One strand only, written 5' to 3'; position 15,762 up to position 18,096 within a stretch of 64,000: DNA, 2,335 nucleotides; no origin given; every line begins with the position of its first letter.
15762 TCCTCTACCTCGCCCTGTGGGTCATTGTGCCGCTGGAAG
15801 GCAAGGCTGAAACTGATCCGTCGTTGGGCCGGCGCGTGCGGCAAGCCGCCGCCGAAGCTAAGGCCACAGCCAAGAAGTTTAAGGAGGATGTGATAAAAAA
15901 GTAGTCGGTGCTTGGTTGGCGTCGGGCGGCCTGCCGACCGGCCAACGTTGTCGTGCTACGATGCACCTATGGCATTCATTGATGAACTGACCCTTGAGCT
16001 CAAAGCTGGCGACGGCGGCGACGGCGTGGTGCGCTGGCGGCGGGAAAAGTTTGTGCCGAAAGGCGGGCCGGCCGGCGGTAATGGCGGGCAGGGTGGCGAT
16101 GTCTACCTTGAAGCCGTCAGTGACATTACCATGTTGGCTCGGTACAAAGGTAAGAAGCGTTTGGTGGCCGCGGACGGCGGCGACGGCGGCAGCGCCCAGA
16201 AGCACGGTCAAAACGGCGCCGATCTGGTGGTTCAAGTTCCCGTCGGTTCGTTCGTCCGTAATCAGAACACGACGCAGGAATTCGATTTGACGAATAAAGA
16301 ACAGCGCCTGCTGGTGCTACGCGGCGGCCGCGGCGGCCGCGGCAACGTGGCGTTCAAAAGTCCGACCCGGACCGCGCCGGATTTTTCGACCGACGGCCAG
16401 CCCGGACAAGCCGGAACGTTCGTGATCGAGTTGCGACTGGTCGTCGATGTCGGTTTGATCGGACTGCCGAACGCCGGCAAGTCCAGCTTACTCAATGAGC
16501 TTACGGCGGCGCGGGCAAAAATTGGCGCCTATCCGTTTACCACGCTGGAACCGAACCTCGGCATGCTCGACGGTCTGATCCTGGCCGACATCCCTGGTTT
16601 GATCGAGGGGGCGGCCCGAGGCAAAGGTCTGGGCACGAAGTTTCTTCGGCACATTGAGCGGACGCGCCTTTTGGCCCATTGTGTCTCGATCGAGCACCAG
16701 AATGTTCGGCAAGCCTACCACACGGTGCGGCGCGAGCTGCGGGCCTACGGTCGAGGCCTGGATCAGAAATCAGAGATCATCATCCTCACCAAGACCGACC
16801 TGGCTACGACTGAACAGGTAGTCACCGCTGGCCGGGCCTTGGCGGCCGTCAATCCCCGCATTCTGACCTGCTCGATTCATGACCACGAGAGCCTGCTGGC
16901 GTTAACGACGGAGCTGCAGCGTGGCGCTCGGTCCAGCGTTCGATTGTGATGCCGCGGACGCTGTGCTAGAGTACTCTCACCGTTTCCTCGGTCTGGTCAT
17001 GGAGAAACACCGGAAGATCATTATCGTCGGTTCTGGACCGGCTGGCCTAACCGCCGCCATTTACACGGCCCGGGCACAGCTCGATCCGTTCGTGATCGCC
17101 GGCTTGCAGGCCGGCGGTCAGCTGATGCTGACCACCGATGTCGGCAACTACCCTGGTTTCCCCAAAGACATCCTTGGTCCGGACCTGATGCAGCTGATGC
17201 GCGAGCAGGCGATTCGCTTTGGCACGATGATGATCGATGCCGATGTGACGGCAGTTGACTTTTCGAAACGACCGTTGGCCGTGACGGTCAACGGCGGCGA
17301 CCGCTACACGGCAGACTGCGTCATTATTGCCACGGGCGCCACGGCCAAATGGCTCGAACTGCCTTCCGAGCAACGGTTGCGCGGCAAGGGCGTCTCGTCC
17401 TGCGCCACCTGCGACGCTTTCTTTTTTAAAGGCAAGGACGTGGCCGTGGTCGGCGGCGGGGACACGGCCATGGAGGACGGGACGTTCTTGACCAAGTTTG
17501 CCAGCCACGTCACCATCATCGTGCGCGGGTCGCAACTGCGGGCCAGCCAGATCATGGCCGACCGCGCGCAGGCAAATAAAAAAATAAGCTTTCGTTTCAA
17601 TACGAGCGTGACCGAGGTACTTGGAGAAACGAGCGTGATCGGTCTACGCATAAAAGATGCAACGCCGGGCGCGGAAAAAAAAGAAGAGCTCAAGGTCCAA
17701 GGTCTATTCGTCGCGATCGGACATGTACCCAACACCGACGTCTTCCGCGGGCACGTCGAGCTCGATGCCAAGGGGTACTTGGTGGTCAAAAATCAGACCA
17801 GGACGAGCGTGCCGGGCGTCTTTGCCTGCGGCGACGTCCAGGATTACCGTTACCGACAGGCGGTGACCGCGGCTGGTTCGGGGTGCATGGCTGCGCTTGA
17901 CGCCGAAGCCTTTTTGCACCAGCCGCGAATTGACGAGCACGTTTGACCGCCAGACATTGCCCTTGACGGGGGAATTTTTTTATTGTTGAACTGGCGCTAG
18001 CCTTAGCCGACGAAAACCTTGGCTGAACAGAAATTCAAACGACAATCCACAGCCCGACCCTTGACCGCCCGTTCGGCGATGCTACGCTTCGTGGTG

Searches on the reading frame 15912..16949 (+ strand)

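Call 85: search_protein_families(library=pfam, proteins=[window:15912-16949:+], max_evalue=0.001)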
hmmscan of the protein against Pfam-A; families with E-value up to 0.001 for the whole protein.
window:15912-16949:+ (345 aa): 5 families
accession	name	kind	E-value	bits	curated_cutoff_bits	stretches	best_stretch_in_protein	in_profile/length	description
PF01018.28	GTP1_OBG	-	2.3e-49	167.4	27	1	23-176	1-155/155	GTP1/OBG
PF01926.29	MMR_HSR1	-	1.3e-23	83.7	21.9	1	179-294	1-113/113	50S ribosome-binding GTPase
PF02421.24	FeoB_N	-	2.7e-08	33.9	27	1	180-230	3-57/156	Ferrous iron transport protein B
PF03193.22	RsgA_GTPase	-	6.8e-05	23.2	30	0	288-337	56-106/174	RsgA GTPase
PF19993.5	DO-GTPase2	-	0.00058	20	27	0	243-326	114-204/226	Double-GTPase 2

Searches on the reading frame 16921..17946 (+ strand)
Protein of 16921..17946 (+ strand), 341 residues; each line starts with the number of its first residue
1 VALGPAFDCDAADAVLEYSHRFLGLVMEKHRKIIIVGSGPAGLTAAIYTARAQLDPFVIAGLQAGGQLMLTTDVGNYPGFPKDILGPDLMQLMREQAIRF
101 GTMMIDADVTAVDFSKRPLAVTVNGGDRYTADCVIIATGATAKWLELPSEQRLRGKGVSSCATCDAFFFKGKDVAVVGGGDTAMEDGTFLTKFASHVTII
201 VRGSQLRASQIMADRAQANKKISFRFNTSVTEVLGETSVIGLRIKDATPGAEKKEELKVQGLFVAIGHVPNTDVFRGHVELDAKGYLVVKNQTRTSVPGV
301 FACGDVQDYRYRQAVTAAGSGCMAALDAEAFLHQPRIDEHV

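Call 85: search_protein_families(library=pfam, proteins=[window:16921-17946:+], max_evalue=0.001)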
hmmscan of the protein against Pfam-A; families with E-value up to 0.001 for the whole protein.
window:16921-17946:+ (341 aa): 8 families
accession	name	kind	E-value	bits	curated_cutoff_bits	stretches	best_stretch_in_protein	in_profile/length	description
PF07992.20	Pyr_redox_2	-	3.6e-53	181.3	26.1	1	32-321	2-291/291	Pyridine nucleotide-disulphide oxidoreductase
PF13738.12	Pyr_redox_3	-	3.9e-19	69.5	30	1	106-304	101-305/305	Pyridine nucleotide-disulphide oxidoreductase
PF00070.33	Pyr_redox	-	2.4e-16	60.5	22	1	174-243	2-78/82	Pyridine nucleotide-disulphide oxidoreductase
PF00890.30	FAD_binding_2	-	1.1e-07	31.9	20.4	0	33-67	2-37/414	FAD binding domain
PF03486.20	HI0933_like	-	4.4e-05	23.5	50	0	32-72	2-42/244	HI0933-like protein Rossmann domain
PF01266.30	DAO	-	0.00014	22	27.9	0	88-268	150-335/353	FAD dependent oxidoreductase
PF01946.23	Thi4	-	0.0003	20.5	26.2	0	31-59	18-47/235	Thi4 family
PF13241.12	NAD_binding_7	-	0.00032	21.7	22.1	0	169-213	5-50/104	Putative NAD(P)-binding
